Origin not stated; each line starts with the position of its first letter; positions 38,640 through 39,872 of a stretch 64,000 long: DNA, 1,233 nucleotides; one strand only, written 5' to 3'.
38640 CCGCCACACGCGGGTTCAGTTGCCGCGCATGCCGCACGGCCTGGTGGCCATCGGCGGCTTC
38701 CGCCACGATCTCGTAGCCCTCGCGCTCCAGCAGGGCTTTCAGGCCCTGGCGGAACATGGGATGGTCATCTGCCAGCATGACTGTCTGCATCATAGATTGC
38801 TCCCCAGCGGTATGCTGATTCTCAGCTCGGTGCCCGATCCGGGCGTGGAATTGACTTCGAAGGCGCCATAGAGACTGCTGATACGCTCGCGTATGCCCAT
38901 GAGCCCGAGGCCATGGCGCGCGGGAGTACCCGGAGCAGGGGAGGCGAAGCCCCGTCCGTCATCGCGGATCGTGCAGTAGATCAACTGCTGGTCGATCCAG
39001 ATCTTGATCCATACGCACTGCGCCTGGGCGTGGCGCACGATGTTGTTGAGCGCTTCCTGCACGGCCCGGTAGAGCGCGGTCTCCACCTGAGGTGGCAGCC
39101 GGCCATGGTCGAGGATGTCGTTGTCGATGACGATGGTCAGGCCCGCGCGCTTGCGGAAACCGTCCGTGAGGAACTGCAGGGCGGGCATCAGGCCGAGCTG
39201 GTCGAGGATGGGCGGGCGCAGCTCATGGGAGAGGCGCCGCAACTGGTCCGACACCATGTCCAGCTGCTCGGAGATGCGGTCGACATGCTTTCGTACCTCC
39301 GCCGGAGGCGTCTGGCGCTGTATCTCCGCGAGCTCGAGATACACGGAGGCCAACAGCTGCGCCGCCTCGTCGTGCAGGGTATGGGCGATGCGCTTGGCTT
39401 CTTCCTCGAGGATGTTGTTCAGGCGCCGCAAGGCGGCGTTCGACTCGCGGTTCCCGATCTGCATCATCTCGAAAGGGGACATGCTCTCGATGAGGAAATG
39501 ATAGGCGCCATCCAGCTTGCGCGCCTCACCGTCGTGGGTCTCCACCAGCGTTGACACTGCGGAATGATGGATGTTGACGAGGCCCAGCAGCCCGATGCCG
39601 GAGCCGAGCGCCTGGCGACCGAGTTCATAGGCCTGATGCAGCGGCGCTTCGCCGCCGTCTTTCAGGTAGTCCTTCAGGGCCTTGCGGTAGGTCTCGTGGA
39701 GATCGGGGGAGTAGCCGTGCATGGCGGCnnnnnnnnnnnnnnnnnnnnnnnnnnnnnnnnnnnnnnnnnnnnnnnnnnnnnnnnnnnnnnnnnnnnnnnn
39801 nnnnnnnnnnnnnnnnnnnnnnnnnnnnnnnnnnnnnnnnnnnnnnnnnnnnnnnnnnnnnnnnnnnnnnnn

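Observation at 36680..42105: Stressosome (RsbR-S-T-X) wired to a histidine kinase with an RsbU_N-like domain and three LuxR-type response regulators instead of a sigma-factor cascade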

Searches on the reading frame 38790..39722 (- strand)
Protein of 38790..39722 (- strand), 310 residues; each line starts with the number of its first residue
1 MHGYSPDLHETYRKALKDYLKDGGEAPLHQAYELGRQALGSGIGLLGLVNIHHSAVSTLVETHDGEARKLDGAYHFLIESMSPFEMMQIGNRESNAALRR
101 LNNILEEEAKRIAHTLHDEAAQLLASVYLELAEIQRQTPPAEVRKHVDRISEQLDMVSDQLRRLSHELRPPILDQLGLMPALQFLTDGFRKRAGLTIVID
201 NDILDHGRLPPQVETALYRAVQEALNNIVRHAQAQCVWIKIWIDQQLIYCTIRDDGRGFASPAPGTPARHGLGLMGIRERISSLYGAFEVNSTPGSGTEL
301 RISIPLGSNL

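Call 3: search_protein_families(library=pfam, proteins=[window:38790-39722:-], max_evalue=0.1)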
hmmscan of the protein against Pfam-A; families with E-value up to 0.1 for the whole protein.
window:38790-39722:- (310 aa): 6 families
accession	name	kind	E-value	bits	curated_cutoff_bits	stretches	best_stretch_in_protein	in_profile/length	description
PF02518.31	HATPase_c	-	2.4e-14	54.1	26.4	1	213-306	2-109/111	Histidine kinase-, DNA gyrase B-, and HSP90-like ATPase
PF08673.15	RsbU_N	-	8.7e-14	51.9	25.5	1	11-86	2-74/75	Phosphoserine phosphatase RsbU, N-terminal domain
PF07730.19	HisKA_3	-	3.2e-10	40.8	24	1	110-172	3-67/68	Histidine kinase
PF13581.12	HATPase_c_2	-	2.4e-08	34.4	27.4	1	202-302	17-125/127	Histidine kinase-like ATPase domain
PF07028.16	DUF1319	-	0.039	14.6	28.1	1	102-169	39-103/109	Protein of unknown function (DUF1319)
PF04899.17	MbeD_MobD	-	0.073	13.7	21.6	0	140-165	44-69/70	MbeD/MobD like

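Call 4: search_protein_families(library=ncbifam, proteins=[window:38790-39722:-], max_evalue=0.1)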
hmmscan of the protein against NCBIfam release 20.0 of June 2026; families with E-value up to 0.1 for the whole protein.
window:38790-39722:- (310 aa): 27 families (the best 25 are shown)
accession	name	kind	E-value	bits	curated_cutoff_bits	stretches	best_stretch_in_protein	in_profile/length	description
NF052443.1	SensHisKinMctS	equivalog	3.1e-46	157.7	700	1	97-307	239-449/457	two-component system sensor histidine kinase MctS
NF008649.0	PRK11644.1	equivalog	5.1e-32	111.3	408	1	99-305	294-495/499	signal transduction histidine-protein kinase/phosphatase UhpB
NF052531.1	Strep_LiaS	equivalog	8.8e-26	90.9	450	1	91-306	115-327/328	envelope stress sensor histidine kinase LiaS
NF007896.0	PRK10600.1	equivalog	1.6e-23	83.2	578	1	103-303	385-582/598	nitrate/nitrite two-component system sensor histidine kinase NarX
NF008184.0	PRK10935.1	equivalog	3.7e-19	68.8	553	1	102-305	357-558/565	nitrate/nitrite two-component system sensor histidine kinase NarQ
NF047322.1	HK_morpho_MacS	equivalog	2.2e-15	56.7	300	1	93-305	165-367/367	MacS family sensor histidine kinase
NF047786.1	his_kin_MadS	equivalog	4.8e-13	49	500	1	92-305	216-434/434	MadS family sensor histidine kinase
NF033792.0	ActS_PrrB_HisK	equivalog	7.9e-07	28.3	350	1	124-261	217-355/423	ActS/PrrB/RegB family redox-sensitive histidine kinase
NF041045.1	RsbA_anti_sig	subfamily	5.5e-06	25.8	210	1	208-277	206-279/303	anti-sigma factor RsbA family regulatory protein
NF010411.0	PRK13837.1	equivalog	4.6e-05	21.6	647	1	270-308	639-677/828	two-component system VirA-like sensor kinase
NF008298.1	PRK11086.1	subfamily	0.00036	19.1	520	1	221-307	432-526/529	DcuS/MalK family sensor histidine kinase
TIGR01925.2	spIIAB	equivalog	0.00083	19.3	135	1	219-302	40-132/137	anti-sigma F factor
NF007898.0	PRK10604.1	equivalog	0.0041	16.3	478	1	214-260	317-362/433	two-component system sensor histidine kinase RstB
NF040691.1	MtrAB_MtrB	equivalog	0.0041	16.2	450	0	219-305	390-491/507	MtrAB system histidine kinase MtrB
NF041947.1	LuxQ_Vibrio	equivalog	0.0068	14.3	1200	0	271-306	661-696/843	quorum-sensing autoinducer 2 sensor kinase/phosphatase LuxQ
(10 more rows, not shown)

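Call 5: find_homologous_proteins(query=window:38790-39722:-)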
Query window:38790-39722:- (310 aa): 4682 proteins with E <= 0.001 among 8000 candidates; the best 120 are listed.
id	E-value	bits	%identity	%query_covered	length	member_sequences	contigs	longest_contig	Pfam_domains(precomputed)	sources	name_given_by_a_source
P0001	9.2e-204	693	100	100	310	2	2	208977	PF08673.16,PF13581.13,PF07730.20,PF02518.32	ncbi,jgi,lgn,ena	-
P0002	1.2e-176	604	87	100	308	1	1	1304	PF08673.16,PF13581.13,PF07730.20,PF02518.32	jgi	jgi:signal transduction histidine kinase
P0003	1.4e-160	552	80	100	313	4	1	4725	PF08673.16,PF13581.13,PF07730.20,PF02518.32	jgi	jgi:signal transduction histidine kinase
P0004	2.4e-147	508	73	100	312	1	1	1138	PF08673.16,PF13581.13,PF07730.20,PF02518.32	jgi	jgi:signal transduction histidine kinase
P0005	2.4e-145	502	74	100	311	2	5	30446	PF08673.16,PF13581.13,PF07730.20,PF02518.32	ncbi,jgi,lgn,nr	ncbi:MAG TPA: ATP-binding protein [Gammaproteobacteria bacterium]|jgi:signal transduction histidine 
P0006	1.6e-141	489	72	100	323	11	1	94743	PF08673.16,PF13581.13,PF07730.20,PF02518.32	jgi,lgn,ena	jgi:signal transduction histidine kinase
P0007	6.1e-140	484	71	100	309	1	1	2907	PF08673.16,PF13581.13,PF07730.20,PF02518.32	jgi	jgi:signal transduction histidine kinase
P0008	1.2e-138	480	73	98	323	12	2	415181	PF08673.16,PF13581.13,PF07730.20,PF02518.32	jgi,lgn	jgi:signal transduction histidine kinase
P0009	1.3e-138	479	73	100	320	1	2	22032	PF08673.16,PF13581.13,PF07730.20,PF02518.32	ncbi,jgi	ncbi:MAG TPA: ATP-binding protein [Gammaproteobacteria bacterium]|jgi:signal transduction histidine 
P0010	2.8e-138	478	72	99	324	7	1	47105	PF08673.16,PF13581.13,PF07730.20,PF02518.32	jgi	jgi:signal transduction histidine kinase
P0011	5.6e-138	477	71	99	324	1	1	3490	PF08673.16,PF13581.13,PF07730.20,PF02518.32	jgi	jgi:signal transduction histidine kinase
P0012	9.9e-138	477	72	100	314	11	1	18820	PF08673.16,PF13581.13,PF07730.20,PF02518.32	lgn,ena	-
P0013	1.0e-137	476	70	100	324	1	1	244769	PF08673.16,PF13581.13,PF07730.20,PF02518.32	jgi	jgi:signal transduction histidine kinase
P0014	1.6e-137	476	71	100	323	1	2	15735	PF08673.16,PF13581.13,PF07730.20,PF02518.32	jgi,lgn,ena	-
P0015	9.0e-137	473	71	100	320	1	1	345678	PF08673.16,PF13581.13,PF07730.20,PF02518.32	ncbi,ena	-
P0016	1.1e-136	473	73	97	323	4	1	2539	PF08673.16,PF13581.13,PF07730.20,PF02518.32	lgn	-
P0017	4.6e-136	471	72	100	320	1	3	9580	PF08673.16,PF13581.13,PF07730.20,PF02518.32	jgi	jgi:signal transduction histidine kinase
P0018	2.0e-135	469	69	100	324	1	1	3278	PF08673.16,PF13581.13,PF07730.20,PF02518.32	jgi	jgi:signal transduction histidine kinase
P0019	3.2e-135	468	71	99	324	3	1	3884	PF08673.16,PF13581.13,PF07730.20,PF02518.32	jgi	jgi:signal transduction histidine kinase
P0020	1.7e-134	466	70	100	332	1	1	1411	PF08673.16,PF13581.13,PF07730.20,PF02518.32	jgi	jgi:signal transduction histidine kinase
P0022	2.0e-133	462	72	98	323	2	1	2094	PF08673.16,PF13581.13,PF07730.20,PF02518.32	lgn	-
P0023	2.8e-132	459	68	100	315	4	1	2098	PF08673.16,PF13581.13,PF07730.20,PF02518.32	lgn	-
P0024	6.7e-132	457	71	98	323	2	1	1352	PF08673.16,PF13581.13,PF07730.20,PF02518.32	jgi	-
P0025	4.5e-131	455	69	98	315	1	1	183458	PF08673.16,PF13581.13,PF07730.20,PF02518.32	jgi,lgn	jgi:signal transduction histidine kinase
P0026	5.5e-131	454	68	98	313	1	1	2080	PF08673.16,PF13581.13,PF07730.20,PF02518.32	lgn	-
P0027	7.2e-131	454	71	97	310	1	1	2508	PF08673.16,PF13581.13,PF07730.20,PF02518.32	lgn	-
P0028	1.3e-130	453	69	98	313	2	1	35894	PF08673.16,PF13581.13,PF07730.20,PF02518.32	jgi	-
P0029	1.5e-130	453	68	96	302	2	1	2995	PF08673.16,PF13581.13,PF07730.20,PF02518.32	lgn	-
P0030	3.3e-130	452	69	99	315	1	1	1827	PF08673.16,PF13581.13,PF07730.20,PF02518.32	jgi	jgi:signal transduction histidine kinase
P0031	1.1e-129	450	67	100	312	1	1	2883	PF08673.16,PF13581.13,PF07730.20,PF02518.32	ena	-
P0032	1.9e-129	449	67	100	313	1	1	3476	PF08673.16,PF13581.13,PF07730.20,PF02518.32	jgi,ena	-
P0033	2.0e-129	449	68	100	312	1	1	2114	PF08673.16,PF13581.13,PF07730.20,PF02518.32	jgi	jgi:signal transduction histidine kinase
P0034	4.4e-128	445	68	98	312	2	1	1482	PF08673.16,PF13581.13,PF07730.20,PF02518.32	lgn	-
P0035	5.4e-128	445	68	98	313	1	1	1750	PF08673.16,PF13581.13,PF07730.20,PF02518.32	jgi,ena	-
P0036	2.2e-127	443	67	98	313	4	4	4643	PF08673.16,PF13581.13,PF07730.20,PF02518.32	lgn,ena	-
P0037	2.1e-126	439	67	100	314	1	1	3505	PF08673.16,PF13581.13,PF07730.20,PF02518.32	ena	-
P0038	9.6e-125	434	66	98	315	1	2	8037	PF08673.16,PF13581.13,PF07730.20,PF02518.32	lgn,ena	-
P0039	2.7e-124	432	66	99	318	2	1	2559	PF08673.16,PF13581.13,PF07730.20,PF02518.32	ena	-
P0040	5.1e-124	432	67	95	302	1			PF08673.16,PF13581.13,PF07730.20,PF02518.32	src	-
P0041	1.1e-123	430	66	98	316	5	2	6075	PF08673.16,PF13581.13,PF07730.20,PF02518.32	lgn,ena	-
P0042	2.2e-123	429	66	100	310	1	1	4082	PF08673.16,PF13581.13,PF07730.20,PF02518.32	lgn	-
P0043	5.4e-123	428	64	98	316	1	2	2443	PF08673.16,PF13581.13,PF07730.20,PF02518.32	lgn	-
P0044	1.5e-122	427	65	99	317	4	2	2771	PF08673.16,PF13581.13,PF07730.20,PF02518.32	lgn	-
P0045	4.7e-122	425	64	98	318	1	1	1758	PF08673.16,PF13581.13,PF07730.20,PF02518.32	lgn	-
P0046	9.2e-122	424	65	98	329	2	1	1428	PF08673.16,PF13581.13,PF07730.20,PF02518.32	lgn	-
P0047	1.8e-121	423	64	99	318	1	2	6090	PF08673.16,PF13581.13,PF07730.20,PF02518.32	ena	-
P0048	2.8e-121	423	65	98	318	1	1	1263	PF08673.16,PF13581.13,PF07730.20,PF02518.32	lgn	-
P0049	3.1e-121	422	64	99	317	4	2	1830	PF08673.16,PF13581.13,PF07730.20,PF02518.32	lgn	-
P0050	3.4e-121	422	63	99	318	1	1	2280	PF08673.16,PF13581.13,PF07730.20,PF02518.32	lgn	-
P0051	3.8e-121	422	64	98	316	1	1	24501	PF08673.16,PF13581.13,PF07730.20,PF02518.32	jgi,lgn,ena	-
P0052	5.7e-121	422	64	98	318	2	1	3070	PF08673.16,PF13581.13,PF07730.20,PF02518.32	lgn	-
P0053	5.2e-120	418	63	100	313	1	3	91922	PF08673.16,PF13581.13,PF07730.20,PF02518.32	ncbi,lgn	-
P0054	7.0e-119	415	64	98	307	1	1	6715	PF08673.16,PF13581.13,PF07730.20,PF02518.32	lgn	-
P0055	5.3e-118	412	62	98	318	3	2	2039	PF08673.16,PF13581.13,PF07730.20,PF02518.32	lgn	-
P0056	3.1e-117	409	63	98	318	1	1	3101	PF08673.16,PF13581.13,PF07730.20,PF02518.32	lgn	-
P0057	3.2e-116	406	63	99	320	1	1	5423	PF08673.16,PF13581.13,PF07730.20,PF02518.32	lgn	-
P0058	9.6e-115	401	65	92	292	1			PF08673.16,PF13581.13,PF07730.20,PF02518.32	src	-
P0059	2.5e-113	396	61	100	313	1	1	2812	PF08673.16,PF13581.13,PF07730.20,PF02518.32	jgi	jgi:signal transduction histidine kinase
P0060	1.2e-111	391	59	100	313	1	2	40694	PF08673.16,PF13581.13,PF02518.32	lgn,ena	-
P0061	2.9e-111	390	62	97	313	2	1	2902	PF08673.16,PF13581.13,PF07730.20,PF02518.32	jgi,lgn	jgi:signal transduction histidine kinase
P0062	8.0e-111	388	60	98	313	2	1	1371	PF08673.16,PF13581.13,PF02518.32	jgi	-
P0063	1.6e-108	381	60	98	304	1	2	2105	PF08673.16,PF13581.13,PF07730.20,PF02518.32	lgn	-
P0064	4.0e-108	379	60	98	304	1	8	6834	PF08673.16,PF13581.13,PF07730.20,PF02518.32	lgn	-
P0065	6.1e-108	379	60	98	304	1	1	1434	PF08673.16,PF13581.13,PF07730.20,PF02518.32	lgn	-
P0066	9.0e-108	378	59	97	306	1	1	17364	PF08673.16,PF13581.13,PF07730.20,PF02518.32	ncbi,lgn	ncbi:MAG: ATP-binding protein [Gammaproteobacteria bacterium]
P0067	1.1e-107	378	59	97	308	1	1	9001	PF08673.16,PF13581.13,PF07730.20,PF02518.32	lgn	-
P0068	1.2e-107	378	58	98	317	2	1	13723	PF08673.16,PF13581.13,PF07730.20,PF02518.32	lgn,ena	-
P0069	2.4e-107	377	60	98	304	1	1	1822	PF08673.16,PF13581.13,PF07730.20,PF02518.32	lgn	-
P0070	2.4e-107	377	60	98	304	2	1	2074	PF08673.16,PF13581.13,PF07730.20,PF02518.32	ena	-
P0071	2.4e-107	377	58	98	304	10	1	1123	PF08673.16,PF13581.13,PF07730.20,PF02518.32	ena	-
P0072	7.4e-107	375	56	99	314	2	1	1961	PF08673.16,PF13581.13,PF07730.20,PF02518.32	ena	-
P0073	1.1e-105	371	59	98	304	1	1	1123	PF08673.16,PF13581.13,PF07730.20,PF02518.32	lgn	-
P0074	1.2e-105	371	58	98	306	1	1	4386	PF08673.16,PF13581.13,PF07730.20,PF02518.32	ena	-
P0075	3.5e-105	370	59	98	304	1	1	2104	PF08673.16,PF13581.13,PF07730.20,PF02518.32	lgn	-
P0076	4.4e-105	369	57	100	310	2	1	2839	PF08673.16,PF13581.13,PF07730.20,PF02518.32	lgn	-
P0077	4.5e-105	369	59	98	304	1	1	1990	PF08673.16,PF13581.13,PF07730.20,PF02518.32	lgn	-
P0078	4.8e-105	369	58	98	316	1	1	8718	PF08673.16,PF13581.13,PF07730.20,PF02518.32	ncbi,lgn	ncbi:MAG: ATP-binding protein [Gammaproteobacteria bacterium]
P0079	6.4e-105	369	59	98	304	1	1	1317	PF08673.16,PF13581.13,PF07730.20,PF02518.32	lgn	-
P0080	7.9e-105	369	59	98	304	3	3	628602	PF08673.16,PF13581.13,PF07730.20,PF02518.32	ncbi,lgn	ncbi:MAG: ATP-binding protein [Gammaproteobacteria bacterium]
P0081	9.3e-105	368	58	95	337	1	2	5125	PF08673.16,PF13581.13,PF02518.32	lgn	-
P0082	1.7e-104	367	57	99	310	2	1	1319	PF08673.16,PF13581.13,PF07730.20,PF02518.32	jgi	jgi:signal transduction histidine kinase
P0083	4.9e-104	366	57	100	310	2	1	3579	PF08673.16,PF13581.13,PF07730.20,PF02518.32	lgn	-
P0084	6.8e-104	365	58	97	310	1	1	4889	PF08673.16,PF13581.13,PF07730.20,PF02518.32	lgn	-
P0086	1.2e-103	365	56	99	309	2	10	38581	PF08673.16,PF13581.13,PF07730.20,PF02518.32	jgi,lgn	jgi:signal transduction histidine kinase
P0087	1.5e-101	358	57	100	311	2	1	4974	PF08673.16,PF07730.20,PF02518.32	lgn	-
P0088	2.3e-101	357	59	97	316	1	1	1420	PF08673.16,PF13581.13,PF07730.20,PF02518.32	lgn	-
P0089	3.3e-101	357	56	97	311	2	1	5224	PF08673.16,PF07730.20,PF02518.32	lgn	-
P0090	1.3e-99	351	54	99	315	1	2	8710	PF08673.16,PF13581.13,PF07730.20,PF02518.32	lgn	-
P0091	2.0e-99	351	56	97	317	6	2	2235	PF08673.16,PF13581.13,PF07730.20,PF02518.32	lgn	-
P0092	2.1e-99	351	56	97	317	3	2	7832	PF08673.16,PF13581.13,PF07730.20,PF02518.32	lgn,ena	-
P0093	2.8e-99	350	56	99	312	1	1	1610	PF08673.16,PF13581.13,PF07730.20,PF02518.32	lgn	-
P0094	5.5e-99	349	55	98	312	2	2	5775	PF08673.16,PF13581.13,PF07730.20,PF02518.32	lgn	-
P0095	7.3e-99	349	56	97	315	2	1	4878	PF08673.16,PF13581.13,PF07730.20,PF02518.32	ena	-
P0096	8.1e-99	349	57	97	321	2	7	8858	PF08673.16,PF13581.13,PF02518.32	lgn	-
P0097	1.3e-98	348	55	97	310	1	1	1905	PF08673.16,PF13581.13,PF07730.20,PF02518.32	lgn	-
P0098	1.3e-98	348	54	97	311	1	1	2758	PF08673.16,PF13581.13,PF07730.20,PF02518.32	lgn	-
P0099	1.4e-96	341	55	97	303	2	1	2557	PF08673.16,PF13581.13,PF07730.20,PF02518.32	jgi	jgi:signal transduction histidine kinase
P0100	3.8e-96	340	57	96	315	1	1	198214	PF08673.16,PF13581.13,PF07730.20,PF02518.32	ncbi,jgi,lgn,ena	-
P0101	3.9e-96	340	56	96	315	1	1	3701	PF08673.16,PF13581.13,PF07730.20,PF02518.32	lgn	-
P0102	4.0e-96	340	56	97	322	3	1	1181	PF08673.16,PF13581.13,PF07730.20,PF02518.32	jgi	jgi:signal transduction histidine kinase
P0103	4.3e-96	340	58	93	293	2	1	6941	PF08673.16,PF07730.20,PF02518.32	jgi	jgi:signal transduction histidine kinase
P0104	7.6e-96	339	55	95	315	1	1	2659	PF08673.16,PF13581.13,PF07730.20,PF02518.32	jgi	jgi:signal transduction histidine kinase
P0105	1.1e-95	339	55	98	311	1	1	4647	PF08673.16,PF13581.13,PF07730.20,PF02518.32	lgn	-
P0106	1.3e-95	338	54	98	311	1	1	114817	PF08673.16,PF07730.20,PF02518.32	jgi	jgi:signal transduction histidine kinase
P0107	1.4e-95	338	57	96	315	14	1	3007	PF08673.16,PF13581.13,PF07730.20,PF02518.32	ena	-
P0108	8.3e-95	336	58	98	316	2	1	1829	PF08673.16,PF13581.13,PF07730.20,PF02518.32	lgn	-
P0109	1.5e-94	335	53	97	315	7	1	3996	PF08673.16,PF13581.13,PF02518.32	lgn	-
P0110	1.8e-94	335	68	78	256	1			PF08673.16,PF07730.20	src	-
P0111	2.1e-94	334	57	95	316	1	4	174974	PF08673.16,PF13581.13,PF07730.20,PF02518.32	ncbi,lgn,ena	-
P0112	3.2e-93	330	54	99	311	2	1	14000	PF08673.16,PF13581.13,PF02518.32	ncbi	ncbi:MAG: ATP-binding protein [Terriglobia bacterium]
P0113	1.8e-92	328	52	98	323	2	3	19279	PF08673.16,PF13581.13,PF02518.32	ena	-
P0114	3.5e-92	327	54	98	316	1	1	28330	PF08673.16,PF13581.13,PF07730.20,PF02518.32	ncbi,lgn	ncbi:MAG: ATP-binding protein [Gammaproteobacteria bacterium]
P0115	5.6e-92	326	54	94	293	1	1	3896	PF08673.16,PF07730.20,PF02518.32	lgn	-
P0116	1.0e-91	325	53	95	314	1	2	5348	PF08673.16,PF13581.13,PF07730.20,PF02518.32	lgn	-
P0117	1.7e-90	321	55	98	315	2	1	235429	PF08673.16,PF02518.32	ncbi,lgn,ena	-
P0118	3.4e-90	320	55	97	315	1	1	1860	PF08673.16,PF13581.13,PF07730.20,PF02518.32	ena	-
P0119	4.3e-90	320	52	96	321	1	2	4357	PF08673.16,PF13581.13,PF07730.20,PF02518.32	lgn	-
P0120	2.0e-89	318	55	95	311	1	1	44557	PF08673.16,PF13581.13,PF07730.20,PF02518.32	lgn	-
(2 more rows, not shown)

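Call 9: find_encoding_contigs(protein=window:38790-39722:-, flank=10000, max_places=4)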
Protein window:38790-39722:- (310 aa): 6 contigs read that carry it; 3 places shown.
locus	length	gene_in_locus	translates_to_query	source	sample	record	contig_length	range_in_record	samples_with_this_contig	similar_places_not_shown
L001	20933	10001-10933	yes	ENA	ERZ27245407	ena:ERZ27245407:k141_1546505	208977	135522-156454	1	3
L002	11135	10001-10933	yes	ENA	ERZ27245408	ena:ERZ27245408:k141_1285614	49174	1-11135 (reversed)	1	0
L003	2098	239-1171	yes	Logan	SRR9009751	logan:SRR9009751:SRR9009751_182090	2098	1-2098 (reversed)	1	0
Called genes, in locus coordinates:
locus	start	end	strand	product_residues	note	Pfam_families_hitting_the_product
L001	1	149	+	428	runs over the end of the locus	PF19295:SufBD_N, PF01458:SUFBD_core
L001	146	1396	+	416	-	PF00266:Aminotran_5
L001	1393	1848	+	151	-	PF01592:NifU_N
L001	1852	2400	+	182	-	PF01883:FeS_assembly_P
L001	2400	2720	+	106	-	PF00355:Rieske, PF13806:Rieske_2, PF22543:Rieske_4 (weak)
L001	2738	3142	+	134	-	PF03544:TonB_C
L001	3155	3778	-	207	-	PF00719:Pyrophosphatase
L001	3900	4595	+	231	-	PF02678:Pirin, PF07883:Cupin_2 (faint), PF17954:Pirin_C_2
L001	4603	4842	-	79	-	-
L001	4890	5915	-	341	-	PF01075:Glyco_transf_9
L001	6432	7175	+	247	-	PF00072:Response_reg, PF00486:Trans_reg_C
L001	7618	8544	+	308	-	PF14361:RsbRD_N (weak), PF01740:STAS, PF13466:STAS_2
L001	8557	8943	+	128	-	PF01740:STAS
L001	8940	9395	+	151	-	PF13581:HATPase_c_2, PF02518:HATPase_c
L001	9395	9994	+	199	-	PF07228:SpoIIE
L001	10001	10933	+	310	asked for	PF08673:RsbU_N, PF07730:HisKA_3, PF13581:HATPase_c_2, PF02518:HATPase_c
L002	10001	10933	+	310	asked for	PF08673:RsbU_N, PF07730:HisKA_3, PF13581:HATPase_c_2, PF02518:HATPase_c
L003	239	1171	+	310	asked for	PF08673:RsbU_N, PF07730:HisKA_3, PF13581:HATPase_c_2, PF02518:HATPase_c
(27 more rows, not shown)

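Call 10: find_related_loci(query=window:38790-39722:-, collection=genome_contigs, flank=8000)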
Query window:38790-39722:- (310 aa) in genome_contigs; peptide patterns used: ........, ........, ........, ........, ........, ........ (x = any residue, [..] = any of these).
285 stretches matched a pattern; 2 encode a relative of the query (tblastn E <= 1e-3); 2 distinct loci.
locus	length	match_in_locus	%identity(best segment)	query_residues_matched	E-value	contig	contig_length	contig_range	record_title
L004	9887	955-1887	74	1-310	4e-154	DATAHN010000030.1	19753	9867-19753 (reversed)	MAG TPA_asm: Gammaproteobacteria bacterium isolate SMAG_U6856 k141_4127176, whole genome shotgun sequence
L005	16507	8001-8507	20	107-286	4e-8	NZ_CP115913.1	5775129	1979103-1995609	Oceanirhabdus sp. W0125-5 chromosome, complete genome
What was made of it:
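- Tried and rejected: The genome_contigs scan with one protein gave only one true relative (call 10).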

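Call 12: find_encoding_contigs(protein=P0008, flank=8000, max_places=1)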
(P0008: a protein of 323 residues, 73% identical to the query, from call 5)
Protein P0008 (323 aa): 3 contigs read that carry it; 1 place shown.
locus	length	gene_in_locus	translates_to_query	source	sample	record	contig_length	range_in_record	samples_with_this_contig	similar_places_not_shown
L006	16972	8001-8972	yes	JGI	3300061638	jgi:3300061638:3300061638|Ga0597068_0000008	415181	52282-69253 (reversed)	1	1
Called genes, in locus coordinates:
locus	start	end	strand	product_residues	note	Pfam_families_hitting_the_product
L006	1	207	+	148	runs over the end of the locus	PF01592:NifU_N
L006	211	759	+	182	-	PF01883:FeS_assembly_P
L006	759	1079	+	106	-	PF00355:Rieske, PF13806:Rieske_2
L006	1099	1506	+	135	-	PF03544:TonB_C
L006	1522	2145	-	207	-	PF00719:Pyrophosphatase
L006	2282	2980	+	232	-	PF02678:Pirin, PF07883:Cupin_2 (faint), PF17954:Pirin_C_2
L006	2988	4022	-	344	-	PF01075:Glyco_transf_9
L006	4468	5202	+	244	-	PF00072:Response_reg, PF00486:Trans_reg_C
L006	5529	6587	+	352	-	PF14361:RsbRD_N (weak), PF01740:STAS, PF13466:STAS_2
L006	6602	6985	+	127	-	PF01740:STAS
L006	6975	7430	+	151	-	PF13581:HATPase_c_2, PF02518:HATPase_c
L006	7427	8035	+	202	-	PF07228:SpoIIE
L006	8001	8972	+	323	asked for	PF08673:RsbU_N, PF07730:HisKA_3, PF13581:HATPase_c_2 (weak), PF02518:HATPase_c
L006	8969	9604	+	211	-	PF00072:Response_reg, PF00196:GerE, PF04545:Sigma70_r4 (weak), PF08281:Sigma70_r4_2, PF13384:HTH_23 (faint)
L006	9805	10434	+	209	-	PF00072:Response_reg, PF00196:GerE, PF04545:Sigma70_r4 (weak), PF08281:Sigma70_r4_2, PF13384:HTH_23 (faint)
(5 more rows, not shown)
